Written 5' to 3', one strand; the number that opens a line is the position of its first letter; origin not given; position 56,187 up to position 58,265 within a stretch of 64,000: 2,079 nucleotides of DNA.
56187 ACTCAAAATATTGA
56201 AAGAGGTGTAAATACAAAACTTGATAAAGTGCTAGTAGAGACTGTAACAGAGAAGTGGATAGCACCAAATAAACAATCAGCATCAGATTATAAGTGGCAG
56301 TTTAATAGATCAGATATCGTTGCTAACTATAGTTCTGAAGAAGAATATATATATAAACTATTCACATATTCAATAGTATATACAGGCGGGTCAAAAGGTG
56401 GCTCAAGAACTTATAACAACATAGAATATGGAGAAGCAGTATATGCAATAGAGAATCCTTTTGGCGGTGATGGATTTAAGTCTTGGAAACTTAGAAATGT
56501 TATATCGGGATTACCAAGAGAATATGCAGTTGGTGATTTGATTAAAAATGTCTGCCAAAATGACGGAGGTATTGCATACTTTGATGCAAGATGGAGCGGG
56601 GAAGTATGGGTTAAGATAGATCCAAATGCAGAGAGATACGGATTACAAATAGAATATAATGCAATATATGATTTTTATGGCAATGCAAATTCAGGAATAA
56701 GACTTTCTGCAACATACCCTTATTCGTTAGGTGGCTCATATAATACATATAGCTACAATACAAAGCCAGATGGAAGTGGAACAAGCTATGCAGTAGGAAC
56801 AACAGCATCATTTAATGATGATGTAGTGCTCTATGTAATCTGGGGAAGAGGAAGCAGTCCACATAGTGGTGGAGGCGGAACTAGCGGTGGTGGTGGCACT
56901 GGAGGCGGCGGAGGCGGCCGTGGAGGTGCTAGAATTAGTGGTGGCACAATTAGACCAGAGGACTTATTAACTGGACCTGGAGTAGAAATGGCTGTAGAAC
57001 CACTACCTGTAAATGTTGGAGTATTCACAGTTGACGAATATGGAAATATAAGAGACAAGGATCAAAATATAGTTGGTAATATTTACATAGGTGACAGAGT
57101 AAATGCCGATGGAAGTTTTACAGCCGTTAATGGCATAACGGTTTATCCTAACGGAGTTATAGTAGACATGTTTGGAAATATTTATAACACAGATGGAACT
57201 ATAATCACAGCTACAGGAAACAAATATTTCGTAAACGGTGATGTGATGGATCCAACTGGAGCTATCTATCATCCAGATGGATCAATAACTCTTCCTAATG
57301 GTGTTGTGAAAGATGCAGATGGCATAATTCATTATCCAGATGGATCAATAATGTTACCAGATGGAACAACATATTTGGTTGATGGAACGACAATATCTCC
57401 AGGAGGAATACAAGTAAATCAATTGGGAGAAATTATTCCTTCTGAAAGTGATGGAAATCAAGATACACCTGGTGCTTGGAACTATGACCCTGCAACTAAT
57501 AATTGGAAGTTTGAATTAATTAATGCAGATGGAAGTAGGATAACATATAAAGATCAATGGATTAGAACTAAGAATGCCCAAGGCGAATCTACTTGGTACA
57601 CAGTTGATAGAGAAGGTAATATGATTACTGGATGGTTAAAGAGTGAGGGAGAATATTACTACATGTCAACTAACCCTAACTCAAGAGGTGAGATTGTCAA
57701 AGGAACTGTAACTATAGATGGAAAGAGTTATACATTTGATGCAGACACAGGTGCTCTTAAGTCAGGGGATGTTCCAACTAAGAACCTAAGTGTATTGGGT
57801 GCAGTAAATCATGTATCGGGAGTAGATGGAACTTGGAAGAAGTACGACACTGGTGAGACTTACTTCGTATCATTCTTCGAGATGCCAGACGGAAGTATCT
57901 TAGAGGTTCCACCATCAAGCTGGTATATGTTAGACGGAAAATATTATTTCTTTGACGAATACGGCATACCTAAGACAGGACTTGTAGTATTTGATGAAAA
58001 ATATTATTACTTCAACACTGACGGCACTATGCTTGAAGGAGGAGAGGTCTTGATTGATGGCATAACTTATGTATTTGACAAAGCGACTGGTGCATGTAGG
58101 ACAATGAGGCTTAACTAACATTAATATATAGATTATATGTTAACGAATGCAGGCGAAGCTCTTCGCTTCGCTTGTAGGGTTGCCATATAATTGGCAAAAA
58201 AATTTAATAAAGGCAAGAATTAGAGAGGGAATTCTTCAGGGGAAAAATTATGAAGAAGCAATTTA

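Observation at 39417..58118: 18.7-kb single ORF encoding a 6233-aa modular surface protein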

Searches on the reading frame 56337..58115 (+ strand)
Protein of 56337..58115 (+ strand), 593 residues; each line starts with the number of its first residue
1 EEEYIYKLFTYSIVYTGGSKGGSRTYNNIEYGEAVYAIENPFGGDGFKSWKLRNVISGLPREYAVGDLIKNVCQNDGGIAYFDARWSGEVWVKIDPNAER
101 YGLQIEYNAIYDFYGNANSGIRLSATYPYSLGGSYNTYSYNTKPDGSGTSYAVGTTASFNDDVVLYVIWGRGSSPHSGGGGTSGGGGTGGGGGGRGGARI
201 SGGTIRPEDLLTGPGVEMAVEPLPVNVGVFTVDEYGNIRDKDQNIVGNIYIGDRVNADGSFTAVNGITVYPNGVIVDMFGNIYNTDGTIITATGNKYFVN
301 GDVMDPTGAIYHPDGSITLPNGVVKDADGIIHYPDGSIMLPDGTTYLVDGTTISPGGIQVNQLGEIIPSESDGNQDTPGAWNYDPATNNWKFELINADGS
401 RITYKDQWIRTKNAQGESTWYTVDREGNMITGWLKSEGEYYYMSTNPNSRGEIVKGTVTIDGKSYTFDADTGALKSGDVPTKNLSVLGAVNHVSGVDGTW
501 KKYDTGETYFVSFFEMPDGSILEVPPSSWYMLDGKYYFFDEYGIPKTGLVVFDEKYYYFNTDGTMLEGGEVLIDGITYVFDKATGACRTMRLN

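Call 20: search_protein_families(library=pfam, proteins=[window:56337-58115:+], max_evalue=10)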
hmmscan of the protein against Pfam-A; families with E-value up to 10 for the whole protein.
window:56337-58115:+ (593 aa): 5 families
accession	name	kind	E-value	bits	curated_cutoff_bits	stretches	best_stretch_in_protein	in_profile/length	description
PF19127.6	Choline_bind_3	-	2.1e-13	50.4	27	3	547-586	2-41/47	Choline-binding repeat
PF12396.14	DUF3659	-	0.0064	16.8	24.8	1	231-282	7-51/61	Protein of unknown function (DUF3659)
PF25021.1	TEN_NHL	-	0.17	11.2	27.1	1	260-293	133-166/357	Teneurin NHL domain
PF07443.18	HARP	-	0.19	11.8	25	1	381-394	21-34/55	HepA-related protein (HARP)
PF01473.26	Choline_bind_1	-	6.1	7.8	20.5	2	554-565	8-19/19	Putative cell wall binding repeat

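Call 90: search_solved_structures(query=window:56337-58115:+, max_evalue=0.01)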
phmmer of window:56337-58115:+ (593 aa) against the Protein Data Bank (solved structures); distinct sequences matched with E-value up to 0.01: 58.
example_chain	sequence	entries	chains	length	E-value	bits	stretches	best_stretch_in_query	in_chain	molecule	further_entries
7pog_A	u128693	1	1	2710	2.5e-30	108.9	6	396-586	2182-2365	Toxin A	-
9mx1_A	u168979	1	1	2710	6.3e-29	104.3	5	394-586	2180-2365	Toxin A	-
7u1z_B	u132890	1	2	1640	1.9e-25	92.8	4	394-586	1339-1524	Toxin A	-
8jhz_A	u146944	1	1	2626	3.8e-13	52.2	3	396-587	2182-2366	Hemorrhagic toxin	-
7v1n_A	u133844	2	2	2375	2.6e-11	46.1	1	532-575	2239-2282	Toxin B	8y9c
2qj6_A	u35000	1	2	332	2.9e-10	42.6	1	526-580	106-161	Toxin A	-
8jb5_A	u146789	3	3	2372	3.9e-10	42.2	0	531-582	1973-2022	Cytotoxin-L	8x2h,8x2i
6oq5_A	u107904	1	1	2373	2.4e-09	39.6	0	531-575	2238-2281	Toxin B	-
8y9b_B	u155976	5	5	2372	5.5e-09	38.4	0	531-574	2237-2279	Toxin B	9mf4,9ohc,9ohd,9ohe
7n97_A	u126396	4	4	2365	5.9e-09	38.3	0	531-574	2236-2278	Toxin B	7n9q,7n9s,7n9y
7n95_A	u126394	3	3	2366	5.9e-09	38.3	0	531-574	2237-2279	Toxin B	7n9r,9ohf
8qen_A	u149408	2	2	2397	6.5e-09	38.2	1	532-574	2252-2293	Toxin B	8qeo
4nby_A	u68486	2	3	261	8e-09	37.9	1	527-580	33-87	Cell wall-binding repeat protein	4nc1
4nc0_A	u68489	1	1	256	1.4e-08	37.1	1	527-580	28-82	Cell wall-binding repeat protein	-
2g7c_A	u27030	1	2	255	1.6e-08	36.9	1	527-580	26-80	Toxin A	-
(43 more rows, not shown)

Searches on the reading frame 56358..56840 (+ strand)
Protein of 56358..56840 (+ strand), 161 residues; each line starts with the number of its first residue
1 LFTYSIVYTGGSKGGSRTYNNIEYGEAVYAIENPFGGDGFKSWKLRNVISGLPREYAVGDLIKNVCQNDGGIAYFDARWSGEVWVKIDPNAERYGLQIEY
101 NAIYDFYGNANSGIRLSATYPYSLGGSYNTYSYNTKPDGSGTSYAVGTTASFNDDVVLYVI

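Call 86: search_protein_families(library=ncbifam, proteins=[window:56358-56840:+], max_evalue=10)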
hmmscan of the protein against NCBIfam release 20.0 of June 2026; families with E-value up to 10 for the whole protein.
window:56358-56840:+ (161 aa): 1 family
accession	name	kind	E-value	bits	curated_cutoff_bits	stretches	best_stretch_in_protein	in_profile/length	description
NF047968.1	SerProtHtrA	equivalog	0.1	12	470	1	20-72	157-210/357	serine protease HtrA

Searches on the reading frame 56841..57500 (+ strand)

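Call 86: search_protein_families(library=ncbifam, proteins=[window:56841-57500:+], max_evalue=10)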
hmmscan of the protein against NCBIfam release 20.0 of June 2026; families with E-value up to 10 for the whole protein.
window:56841-57500:+ (220 aa): 2 families
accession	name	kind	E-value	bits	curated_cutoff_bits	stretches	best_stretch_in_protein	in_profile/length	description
NF000461.2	blaOXA-184_like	exception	0.0057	16.2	475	1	106-174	20-94/248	OXA-184 family class D beta-lactamase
NF000462.2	blaOXA-493_like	exception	0.19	11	475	1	102-173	16-92/248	OXA-493 family class D beta-lactamase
